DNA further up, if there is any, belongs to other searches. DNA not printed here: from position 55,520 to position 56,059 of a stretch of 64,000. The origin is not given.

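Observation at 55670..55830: XRE-family helix-turn-helix fused to the N-terminus of the FnlA/CapE UDP-GlcNAc 4,6-dehydratase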

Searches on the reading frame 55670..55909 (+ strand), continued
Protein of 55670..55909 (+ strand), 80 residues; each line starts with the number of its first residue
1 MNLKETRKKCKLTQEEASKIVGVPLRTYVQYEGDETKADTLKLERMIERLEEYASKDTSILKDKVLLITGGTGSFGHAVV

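Call 75: fold_search(model_id=the predicted structure, library=pdb)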
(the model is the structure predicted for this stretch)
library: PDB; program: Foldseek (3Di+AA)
matches with E <= 10: 340; with E <= 0.001: 0
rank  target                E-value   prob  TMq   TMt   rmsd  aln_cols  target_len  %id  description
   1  3dnv_B                1.3e-01  1.00  0.64  0.58   1.7        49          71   22  MDT Protein (released 2009-01-27)
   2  2ef8_B                1.7e-01  0.98  0.60  0.49   7.2        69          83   23  Crystal structure of C.EcoT38IS (released 2008-02-26)
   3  7ewc_D                1.8e-01  1.00  0.66  0.63   2.1        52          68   23  Mycobacterium tuberculosis HigA2 (Form I) (released 2022-03-02)
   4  28tn_A                1.8e-01  1.00  0.68  0.66   2.3        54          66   22  Structure of a lambda repressor-like protein from Escherichia coli (released 2026-03-11)
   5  4yba_B                1.8e-01  1.00  0.65  0.55   2.3        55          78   25  The structure of the C.Kpn2I controller protein (released 2016-03-02)
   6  2b5a_A                1.8e-01  0.99  0.64  0.54   6.2        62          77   18  C.BclI, Control Element of the BclI Restriction-Modification System (released 2006-01-03)
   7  2b5a_C                1.9e-01  0.99  0.64  0.55   6.2        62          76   18  C.BclI, Control Element of the BclI Restriction-Modification System (released 2006-01-03)
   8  4pu7_B                2.0e-01  1.00  0.64  0.64   1.6        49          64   26  Shewanella oneidensis Toxin Antitoxin System Antitoxin Protein HipB Resolution 1.85 (released 2014-08-06)
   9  7ewc_C                2.2e-01  1.00  0.65  0.61   1.8        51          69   20  Mycobacterium tuberculosis HigA2 (Form I) (released 2022-03-02)
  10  2l49_MODEL_1_A        2.3e-01  0.98  0.59  0.40   2.8        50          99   22  The solution structure of the P2 C,the immunity repressor of the P2 bacteriophage (released 2010-10-13)
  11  2wiu_B                2.4e-01  1.00  0.67  0.61   1.4        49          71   22  Mercury-modified bacterial persistence regulator hipBA (released 2009-07-28)
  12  4pu7_A                2.4e-01  1.00  0.64  0.59   1.6        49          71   26  Shewanella oneidensis Toxin Antitoxin System Antitoxin Protein HipB Resolution 1.85 (released 2014-08-06)
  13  9iaq_D                2.4e-01  0.97  0.55  0.34   2.5        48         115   29  Arbitrium controls lysis-lysogeny through the activation of a small antirepressor protein in the majority of arbitrium (released 2026-01-14)
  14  2xcj_A                2.4e-01  0.96  0.59  0.47   6.0        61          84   18  Crystal structure of P2 C, the immunity repressor of temperate E. coli phage P2 (released 2010-07-28)
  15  2r1j_L                2.6e-01  0.99  0.61  0.59   2.2        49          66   31  Crystal Structure of the P22 c2 Repressor protein in complex with the synthetic operator 9T (released 2008-04-29)
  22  3jxb_D                3.1e-01  0.99  0.61  0.60   2.2        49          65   31  Crystal structure of the P22 c2 repressor protein in complex with synthetic operator 9C (released 2010-01-19)
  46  1adr_MODEL_1_A        5.2e-01  0.98  0.62  0.53   2.2        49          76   31  DETERMINATION OF THE NUCLEAR MAGNETIC RESONANCE STRUCTURE OF THE DNA-BINDING DOMAIN OF THE P22 C2 REPRESSOR (1 (released 1994-01-31)
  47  3jxb_C                5.2e-01  0.97  0.60  0.58   2.3        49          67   31  Crystal structure of the P22 c2 repressor protein in complex with synthetic operator 9C (released 2010-01-19)
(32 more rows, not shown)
